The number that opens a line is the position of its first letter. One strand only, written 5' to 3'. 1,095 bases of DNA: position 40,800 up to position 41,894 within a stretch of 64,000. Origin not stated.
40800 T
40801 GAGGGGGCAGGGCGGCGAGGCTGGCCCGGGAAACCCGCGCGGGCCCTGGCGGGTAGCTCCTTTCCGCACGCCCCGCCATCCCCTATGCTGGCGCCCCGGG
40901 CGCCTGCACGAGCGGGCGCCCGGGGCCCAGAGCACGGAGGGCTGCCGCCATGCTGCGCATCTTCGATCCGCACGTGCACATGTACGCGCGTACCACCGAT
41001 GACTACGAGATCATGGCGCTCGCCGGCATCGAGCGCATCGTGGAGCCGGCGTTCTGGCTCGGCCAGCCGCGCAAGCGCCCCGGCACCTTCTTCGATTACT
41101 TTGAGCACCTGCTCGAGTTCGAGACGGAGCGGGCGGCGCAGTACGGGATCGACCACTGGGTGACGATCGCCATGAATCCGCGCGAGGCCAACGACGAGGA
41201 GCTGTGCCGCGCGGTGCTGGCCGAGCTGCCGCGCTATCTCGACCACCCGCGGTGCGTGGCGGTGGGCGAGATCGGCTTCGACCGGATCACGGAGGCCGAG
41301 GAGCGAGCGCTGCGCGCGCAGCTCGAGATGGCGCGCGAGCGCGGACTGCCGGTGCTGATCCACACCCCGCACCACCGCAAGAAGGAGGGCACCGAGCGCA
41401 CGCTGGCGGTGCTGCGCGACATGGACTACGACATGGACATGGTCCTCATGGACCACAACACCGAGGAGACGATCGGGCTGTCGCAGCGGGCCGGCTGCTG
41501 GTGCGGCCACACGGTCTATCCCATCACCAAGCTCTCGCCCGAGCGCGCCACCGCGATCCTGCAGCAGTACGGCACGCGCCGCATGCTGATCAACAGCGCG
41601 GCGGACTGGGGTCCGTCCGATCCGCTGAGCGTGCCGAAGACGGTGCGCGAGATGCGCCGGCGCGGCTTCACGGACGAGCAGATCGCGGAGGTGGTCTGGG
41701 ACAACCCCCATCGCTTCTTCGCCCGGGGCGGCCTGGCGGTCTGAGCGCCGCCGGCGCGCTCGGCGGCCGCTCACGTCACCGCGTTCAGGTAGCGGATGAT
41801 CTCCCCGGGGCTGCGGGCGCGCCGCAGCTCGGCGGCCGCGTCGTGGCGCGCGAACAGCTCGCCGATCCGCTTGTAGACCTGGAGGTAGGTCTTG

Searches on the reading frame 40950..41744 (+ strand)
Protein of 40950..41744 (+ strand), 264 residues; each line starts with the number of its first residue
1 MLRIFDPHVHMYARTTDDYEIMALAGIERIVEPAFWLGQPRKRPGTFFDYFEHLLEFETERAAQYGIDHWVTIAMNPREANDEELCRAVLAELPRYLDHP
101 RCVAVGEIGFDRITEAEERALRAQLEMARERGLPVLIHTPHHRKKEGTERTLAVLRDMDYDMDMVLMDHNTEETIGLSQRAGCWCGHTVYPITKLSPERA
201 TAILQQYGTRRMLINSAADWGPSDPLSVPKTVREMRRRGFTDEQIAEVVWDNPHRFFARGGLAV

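Call 16: find_encoding_contigs(protein=window:40950-41744:+, flank=10000, max_places=4)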
Protein window:40950-41744:+ (264 aa): no gene with exactly this product is on record in the collection.
